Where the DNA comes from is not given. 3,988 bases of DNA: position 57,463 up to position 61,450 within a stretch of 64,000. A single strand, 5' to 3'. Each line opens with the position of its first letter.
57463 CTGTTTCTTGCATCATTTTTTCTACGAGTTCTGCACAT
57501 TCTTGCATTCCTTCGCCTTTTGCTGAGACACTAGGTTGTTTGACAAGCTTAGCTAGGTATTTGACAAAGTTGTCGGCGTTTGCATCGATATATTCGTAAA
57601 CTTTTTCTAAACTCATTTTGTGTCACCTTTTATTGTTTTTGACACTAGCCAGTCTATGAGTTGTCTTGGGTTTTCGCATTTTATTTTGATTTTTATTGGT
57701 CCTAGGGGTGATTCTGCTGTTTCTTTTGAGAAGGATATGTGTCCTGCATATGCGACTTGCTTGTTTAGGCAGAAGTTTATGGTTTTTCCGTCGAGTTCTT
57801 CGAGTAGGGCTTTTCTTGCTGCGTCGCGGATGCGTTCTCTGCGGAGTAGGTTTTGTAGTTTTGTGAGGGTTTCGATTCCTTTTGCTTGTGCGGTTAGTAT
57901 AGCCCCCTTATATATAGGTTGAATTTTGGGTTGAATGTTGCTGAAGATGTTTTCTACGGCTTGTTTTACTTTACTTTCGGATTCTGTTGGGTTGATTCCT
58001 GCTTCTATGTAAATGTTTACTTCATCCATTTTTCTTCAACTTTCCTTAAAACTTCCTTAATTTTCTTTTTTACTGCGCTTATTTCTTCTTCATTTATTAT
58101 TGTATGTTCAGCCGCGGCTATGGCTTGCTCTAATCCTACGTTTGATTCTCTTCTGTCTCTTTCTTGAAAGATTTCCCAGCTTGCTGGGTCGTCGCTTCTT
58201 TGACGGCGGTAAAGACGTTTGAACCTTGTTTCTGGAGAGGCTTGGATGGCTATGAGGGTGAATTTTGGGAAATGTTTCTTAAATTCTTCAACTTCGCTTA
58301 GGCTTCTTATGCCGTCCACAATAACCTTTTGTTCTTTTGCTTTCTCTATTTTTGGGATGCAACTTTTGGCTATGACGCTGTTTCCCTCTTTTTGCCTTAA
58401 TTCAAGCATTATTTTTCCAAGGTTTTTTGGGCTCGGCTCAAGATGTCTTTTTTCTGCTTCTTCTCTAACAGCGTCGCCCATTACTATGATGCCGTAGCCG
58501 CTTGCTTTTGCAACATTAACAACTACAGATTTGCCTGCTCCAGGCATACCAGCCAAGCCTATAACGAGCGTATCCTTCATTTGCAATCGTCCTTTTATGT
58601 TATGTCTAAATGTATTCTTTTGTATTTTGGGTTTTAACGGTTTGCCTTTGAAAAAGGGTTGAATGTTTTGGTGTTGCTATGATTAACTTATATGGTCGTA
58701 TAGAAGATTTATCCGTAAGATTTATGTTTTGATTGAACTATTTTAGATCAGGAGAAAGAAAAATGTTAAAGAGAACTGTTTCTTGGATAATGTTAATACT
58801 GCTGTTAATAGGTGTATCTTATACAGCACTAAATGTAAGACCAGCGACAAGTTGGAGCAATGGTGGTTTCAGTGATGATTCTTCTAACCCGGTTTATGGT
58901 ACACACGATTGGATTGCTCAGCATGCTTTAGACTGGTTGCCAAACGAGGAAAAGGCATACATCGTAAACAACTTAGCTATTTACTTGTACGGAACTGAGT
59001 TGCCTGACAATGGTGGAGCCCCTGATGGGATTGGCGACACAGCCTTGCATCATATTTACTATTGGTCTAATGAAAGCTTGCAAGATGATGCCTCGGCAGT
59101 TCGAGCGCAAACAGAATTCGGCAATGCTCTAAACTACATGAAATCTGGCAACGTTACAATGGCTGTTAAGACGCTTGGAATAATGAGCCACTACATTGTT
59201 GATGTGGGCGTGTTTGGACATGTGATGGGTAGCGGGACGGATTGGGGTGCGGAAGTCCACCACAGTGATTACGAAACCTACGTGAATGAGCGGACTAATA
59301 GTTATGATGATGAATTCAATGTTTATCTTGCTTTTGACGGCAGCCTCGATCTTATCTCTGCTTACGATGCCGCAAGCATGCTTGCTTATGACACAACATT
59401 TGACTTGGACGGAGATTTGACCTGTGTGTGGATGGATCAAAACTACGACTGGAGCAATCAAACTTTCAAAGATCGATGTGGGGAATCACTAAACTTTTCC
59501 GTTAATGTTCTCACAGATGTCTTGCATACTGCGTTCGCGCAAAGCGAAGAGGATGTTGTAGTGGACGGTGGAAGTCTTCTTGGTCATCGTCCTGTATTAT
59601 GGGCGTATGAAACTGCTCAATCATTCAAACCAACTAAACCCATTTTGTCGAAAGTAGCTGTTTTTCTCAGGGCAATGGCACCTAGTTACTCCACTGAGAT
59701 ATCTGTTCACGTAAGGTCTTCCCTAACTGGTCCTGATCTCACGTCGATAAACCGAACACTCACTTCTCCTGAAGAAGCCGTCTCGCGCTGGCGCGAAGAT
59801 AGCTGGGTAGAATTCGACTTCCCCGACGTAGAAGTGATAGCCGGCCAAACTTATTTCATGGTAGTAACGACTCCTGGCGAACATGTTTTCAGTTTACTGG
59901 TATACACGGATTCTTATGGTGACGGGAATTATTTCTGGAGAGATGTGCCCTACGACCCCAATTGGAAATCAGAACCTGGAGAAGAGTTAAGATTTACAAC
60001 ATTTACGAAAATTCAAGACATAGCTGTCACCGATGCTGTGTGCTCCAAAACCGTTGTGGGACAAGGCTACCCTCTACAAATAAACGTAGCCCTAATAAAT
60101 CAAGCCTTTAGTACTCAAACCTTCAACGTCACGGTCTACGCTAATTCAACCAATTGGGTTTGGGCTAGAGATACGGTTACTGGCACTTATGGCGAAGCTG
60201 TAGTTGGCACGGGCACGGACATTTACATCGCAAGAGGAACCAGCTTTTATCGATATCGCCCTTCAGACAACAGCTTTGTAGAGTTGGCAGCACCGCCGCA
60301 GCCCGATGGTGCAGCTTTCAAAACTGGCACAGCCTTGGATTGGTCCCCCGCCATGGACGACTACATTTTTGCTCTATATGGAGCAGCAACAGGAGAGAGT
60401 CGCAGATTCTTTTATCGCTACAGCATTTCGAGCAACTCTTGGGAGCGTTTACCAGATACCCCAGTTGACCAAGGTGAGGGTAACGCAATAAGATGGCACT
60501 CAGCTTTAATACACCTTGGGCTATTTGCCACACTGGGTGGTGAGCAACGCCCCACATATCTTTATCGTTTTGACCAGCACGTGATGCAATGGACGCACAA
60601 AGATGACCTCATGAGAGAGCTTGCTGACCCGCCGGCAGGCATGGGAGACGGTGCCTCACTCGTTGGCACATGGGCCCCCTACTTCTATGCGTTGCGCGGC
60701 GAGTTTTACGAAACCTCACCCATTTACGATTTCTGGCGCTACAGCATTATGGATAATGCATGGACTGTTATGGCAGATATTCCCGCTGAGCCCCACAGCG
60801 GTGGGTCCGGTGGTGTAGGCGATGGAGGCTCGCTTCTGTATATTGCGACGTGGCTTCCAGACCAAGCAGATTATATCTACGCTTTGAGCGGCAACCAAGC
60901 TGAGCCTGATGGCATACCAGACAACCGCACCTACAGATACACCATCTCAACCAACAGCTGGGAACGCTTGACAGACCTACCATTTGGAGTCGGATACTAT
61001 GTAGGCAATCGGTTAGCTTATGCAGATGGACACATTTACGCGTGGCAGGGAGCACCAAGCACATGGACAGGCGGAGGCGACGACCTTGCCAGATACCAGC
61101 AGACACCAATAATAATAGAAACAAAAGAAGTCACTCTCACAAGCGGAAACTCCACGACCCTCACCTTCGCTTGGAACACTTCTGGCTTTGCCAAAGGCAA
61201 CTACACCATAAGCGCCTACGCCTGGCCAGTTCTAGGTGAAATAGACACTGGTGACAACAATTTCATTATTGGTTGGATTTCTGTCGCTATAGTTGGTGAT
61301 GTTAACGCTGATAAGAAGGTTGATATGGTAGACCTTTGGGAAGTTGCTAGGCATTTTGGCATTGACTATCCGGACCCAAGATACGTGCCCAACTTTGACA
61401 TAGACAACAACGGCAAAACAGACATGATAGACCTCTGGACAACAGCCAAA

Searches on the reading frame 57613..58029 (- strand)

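Call 24: search_protein_families(library=pfam, proteins=[window:57613-58029:-], max_evalue=0.001)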
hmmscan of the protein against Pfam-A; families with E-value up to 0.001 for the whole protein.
window:57613-58029:- (138 aa): 1 family
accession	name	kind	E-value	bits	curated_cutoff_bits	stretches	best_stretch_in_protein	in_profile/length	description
PF01877.22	RNA_binding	-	1.5e-14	54.7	26.9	1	5-117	1-119/120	RNA binding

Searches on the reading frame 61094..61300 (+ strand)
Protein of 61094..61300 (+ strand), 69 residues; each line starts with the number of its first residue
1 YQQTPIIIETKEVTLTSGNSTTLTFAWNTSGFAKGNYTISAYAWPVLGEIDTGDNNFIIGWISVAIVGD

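Call 34: search_protein_families(library=pfam, proteins=[window:61094-61300:+], max_evalue=10)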
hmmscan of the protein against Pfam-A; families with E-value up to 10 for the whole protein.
seq(69 aa): 4 families
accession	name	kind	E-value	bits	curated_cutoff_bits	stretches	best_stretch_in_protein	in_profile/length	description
PF17957.7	Big_7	-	0.021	15.9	24.1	1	14-41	43-70/70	Bacterial Ig domain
PF12690.13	BsuPI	-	0.048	14.1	22.9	1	10-42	63-95/101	Intracellular proteinase inhibitor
PF07705.17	CARDB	-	0.053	14.2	22.7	1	13-43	54-83/101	CARDB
PF13860.13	FlgD_ig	-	0.081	13.4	27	1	11-44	38-76/79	FlgD Ig-like domain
